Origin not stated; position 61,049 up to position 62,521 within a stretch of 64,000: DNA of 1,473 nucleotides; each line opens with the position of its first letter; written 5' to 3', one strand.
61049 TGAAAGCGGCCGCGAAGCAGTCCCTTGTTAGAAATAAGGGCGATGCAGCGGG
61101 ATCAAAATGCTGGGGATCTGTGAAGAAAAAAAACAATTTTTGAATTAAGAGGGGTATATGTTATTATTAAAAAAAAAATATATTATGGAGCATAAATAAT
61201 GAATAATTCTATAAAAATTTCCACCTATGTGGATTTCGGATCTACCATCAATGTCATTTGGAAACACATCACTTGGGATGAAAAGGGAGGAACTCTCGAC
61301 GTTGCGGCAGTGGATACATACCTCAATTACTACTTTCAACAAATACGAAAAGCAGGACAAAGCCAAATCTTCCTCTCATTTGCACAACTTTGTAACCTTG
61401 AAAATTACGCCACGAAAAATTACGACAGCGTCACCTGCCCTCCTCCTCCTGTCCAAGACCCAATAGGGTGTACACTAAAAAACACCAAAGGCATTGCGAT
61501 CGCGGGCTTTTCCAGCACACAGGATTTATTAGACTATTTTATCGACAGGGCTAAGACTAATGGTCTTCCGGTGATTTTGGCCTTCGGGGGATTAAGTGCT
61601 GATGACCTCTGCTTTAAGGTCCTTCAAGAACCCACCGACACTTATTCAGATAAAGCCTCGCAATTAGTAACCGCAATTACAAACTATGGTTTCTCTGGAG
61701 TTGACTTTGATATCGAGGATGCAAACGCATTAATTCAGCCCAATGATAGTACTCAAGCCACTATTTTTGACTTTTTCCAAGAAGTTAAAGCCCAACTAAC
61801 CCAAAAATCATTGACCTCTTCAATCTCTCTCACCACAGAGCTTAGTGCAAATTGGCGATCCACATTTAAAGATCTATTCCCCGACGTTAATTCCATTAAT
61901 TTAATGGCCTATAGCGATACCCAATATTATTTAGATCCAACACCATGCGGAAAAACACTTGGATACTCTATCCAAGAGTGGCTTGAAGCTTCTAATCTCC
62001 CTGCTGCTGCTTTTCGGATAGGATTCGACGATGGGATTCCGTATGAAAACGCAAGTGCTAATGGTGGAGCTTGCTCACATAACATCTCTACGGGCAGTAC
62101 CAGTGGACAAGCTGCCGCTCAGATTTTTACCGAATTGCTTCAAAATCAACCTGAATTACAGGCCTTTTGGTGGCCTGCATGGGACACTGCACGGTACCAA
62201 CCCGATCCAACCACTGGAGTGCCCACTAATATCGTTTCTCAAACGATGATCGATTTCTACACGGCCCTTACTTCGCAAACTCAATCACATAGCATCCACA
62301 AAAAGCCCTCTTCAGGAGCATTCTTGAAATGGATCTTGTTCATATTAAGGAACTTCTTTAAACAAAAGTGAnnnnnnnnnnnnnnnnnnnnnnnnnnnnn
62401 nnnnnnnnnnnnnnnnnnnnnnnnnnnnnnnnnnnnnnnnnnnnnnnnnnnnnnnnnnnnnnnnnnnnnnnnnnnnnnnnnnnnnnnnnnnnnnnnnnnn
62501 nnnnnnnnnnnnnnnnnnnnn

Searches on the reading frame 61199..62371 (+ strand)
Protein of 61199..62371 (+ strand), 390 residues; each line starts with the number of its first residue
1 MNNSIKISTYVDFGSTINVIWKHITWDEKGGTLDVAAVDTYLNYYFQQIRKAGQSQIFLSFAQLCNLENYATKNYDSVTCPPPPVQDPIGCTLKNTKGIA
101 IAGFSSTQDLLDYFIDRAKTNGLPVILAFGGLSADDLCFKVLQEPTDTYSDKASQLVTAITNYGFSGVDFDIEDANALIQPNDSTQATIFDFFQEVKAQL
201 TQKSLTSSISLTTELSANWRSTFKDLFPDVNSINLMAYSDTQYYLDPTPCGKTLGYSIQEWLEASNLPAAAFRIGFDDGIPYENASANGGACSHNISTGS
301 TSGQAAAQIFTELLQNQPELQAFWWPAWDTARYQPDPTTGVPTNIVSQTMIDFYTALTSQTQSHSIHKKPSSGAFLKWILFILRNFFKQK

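Call 36: find_encoding_contigs(protein=window:61199-62371:+, flank=10000, max_places=6)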
Protein window:61199-62371:+ (390 aa): 8 contigs read that carry it; 5 places shown.
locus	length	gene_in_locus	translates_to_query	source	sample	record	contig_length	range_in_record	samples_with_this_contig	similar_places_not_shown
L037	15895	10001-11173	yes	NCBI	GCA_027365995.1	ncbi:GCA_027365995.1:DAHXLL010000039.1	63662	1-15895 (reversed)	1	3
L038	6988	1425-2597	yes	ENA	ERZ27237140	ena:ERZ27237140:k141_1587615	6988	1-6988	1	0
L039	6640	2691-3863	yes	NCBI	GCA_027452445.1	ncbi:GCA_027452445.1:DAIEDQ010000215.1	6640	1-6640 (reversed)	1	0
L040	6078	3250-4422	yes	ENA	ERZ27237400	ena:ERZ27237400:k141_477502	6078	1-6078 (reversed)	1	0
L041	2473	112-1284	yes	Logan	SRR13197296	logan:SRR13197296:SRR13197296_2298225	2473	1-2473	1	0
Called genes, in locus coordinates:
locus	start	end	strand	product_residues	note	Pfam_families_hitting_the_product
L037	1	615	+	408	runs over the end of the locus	PF03952:Enolase_N, PF00113:Enolase_C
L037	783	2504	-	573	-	PF00664:ABC_membrane, PF00005:ABC_tran, PF02463:SMC_N (weak)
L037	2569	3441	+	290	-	-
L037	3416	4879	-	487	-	PF03372:Exo_endo_phos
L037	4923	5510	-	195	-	PF00578:AhpC-TSA, PF08534:Redoxin, PF10417:1-cysPrx_C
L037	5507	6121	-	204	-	PF00753:Lactamase_B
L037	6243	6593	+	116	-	-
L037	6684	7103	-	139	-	-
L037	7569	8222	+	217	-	PF06325:PrmA, PF05175:MTS (weak), PF02475:TRM5-TYW2_MTfase, PF13847:Methyltransf_31 (weak)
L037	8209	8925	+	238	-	-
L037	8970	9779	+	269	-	-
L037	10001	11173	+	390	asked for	PF00704:Glyco_hydro_18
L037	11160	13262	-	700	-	PF00580:UvrD-helicase, PF01443:Viral_helicase1 (faint), PF13245:AAA_19, PF13604:AAA_30 (faint), PF13361:UvrD_C, PF13538:UvrD_C_2 (weak)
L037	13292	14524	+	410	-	PF07075:NamZ_N, PF20732:NamZ_C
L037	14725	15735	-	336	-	PF05150:Legionella_OMP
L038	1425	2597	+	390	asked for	PF00704:Glyco_hydro_18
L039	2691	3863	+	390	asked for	PF00704:Glyco_hydro_18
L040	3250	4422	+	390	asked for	PF00704:Glyco_hydro_18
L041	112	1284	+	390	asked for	PF00704:Glyco_hydro_18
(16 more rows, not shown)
